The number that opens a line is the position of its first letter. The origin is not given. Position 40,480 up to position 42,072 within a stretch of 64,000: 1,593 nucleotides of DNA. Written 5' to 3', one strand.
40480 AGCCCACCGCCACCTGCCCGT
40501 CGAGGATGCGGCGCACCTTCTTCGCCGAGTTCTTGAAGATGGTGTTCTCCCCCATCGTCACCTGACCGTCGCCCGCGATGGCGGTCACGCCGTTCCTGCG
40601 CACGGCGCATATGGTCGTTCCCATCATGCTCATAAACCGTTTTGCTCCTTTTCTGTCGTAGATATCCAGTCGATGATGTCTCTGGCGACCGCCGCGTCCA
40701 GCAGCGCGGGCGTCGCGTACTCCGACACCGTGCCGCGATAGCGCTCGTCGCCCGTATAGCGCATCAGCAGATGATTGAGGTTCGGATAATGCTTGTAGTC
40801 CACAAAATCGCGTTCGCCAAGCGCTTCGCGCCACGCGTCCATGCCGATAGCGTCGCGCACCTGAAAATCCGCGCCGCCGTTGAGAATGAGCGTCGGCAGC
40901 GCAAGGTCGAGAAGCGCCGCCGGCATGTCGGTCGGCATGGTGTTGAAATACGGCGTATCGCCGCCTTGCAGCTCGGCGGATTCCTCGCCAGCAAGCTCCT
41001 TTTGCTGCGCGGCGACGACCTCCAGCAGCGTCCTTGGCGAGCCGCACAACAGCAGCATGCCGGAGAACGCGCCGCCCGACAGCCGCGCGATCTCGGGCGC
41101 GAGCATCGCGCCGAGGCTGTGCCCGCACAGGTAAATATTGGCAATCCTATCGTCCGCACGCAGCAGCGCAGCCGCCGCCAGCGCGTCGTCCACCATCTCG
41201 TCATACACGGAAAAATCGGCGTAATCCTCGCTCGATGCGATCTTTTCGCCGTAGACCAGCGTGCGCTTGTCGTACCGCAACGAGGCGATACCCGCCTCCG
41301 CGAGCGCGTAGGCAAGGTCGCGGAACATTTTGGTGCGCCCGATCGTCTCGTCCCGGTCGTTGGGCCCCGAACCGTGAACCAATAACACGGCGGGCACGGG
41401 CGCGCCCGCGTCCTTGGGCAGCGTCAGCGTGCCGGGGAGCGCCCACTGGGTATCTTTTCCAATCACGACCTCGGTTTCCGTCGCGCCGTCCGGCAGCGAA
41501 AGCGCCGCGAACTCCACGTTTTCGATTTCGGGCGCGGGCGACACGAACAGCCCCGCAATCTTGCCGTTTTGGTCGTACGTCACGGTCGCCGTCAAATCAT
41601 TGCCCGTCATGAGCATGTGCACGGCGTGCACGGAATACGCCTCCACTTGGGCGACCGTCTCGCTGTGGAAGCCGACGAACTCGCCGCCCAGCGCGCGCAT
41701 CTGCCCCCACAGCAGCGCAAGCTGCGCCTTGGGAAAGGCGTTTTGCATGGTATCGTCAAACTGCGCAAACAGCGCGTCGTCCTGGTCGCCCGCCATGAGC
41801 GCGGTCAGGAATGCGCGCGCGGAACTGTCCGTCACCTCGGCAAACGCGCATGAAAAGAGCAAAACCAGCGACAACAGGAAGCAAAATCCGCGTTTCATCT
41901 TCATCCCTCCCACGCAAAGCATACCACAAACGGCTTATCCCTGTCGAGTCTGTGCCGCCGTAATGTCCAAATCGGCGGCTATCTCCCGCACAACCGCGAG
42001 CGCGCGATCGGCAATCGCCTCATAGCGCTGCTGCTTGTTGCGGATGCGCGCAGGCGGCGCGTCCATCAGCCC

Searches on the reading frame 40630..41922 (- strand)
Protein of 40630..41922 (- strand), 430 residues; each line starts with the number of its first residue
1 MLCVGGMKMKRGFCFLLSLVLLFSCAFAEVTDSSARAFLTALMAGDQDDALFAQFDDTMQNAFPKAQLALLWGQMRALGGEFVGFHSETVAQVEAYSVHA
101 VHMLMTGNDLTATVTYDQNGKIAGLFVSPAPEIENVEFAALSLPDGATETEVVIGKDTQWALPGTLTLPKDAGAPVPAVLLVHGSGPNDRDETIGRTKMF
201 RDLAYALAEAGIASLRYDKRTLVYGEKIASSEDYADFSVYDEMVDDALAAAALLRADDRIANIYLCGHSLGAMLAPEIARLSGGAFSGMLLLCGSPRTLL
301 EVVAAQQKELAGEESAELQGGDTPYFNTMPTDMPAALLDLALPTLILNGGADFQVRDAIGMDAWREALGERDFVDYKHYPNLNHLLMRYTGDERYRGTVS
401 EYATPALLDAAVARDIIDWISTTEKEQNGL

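Call 66: search_protein_families(library=pfam, proteins=[window:40630-41922:-], max_evalue=0.0001)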
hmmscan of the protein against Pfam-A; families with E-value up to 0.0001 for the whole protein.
window:40630-41922:- (430 aa): 3 families
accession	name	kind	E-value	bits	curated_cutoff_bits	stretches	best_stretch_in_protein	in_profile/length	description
PF13026.12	DUF3887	-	2.5e-10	41.3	31.8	1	35-125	1-91/91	Protein of unknown function (DUF3887)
PF12146.15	Hydrolase_4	-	2.5e-10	40.5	27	1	178-293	6-108/239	Serine aminopeptidase, S33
PF12697.13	Abhydrolase_6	-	1.2e-08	36.4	26.3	1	179-403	1-178/217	Alpha/beta hydrolase family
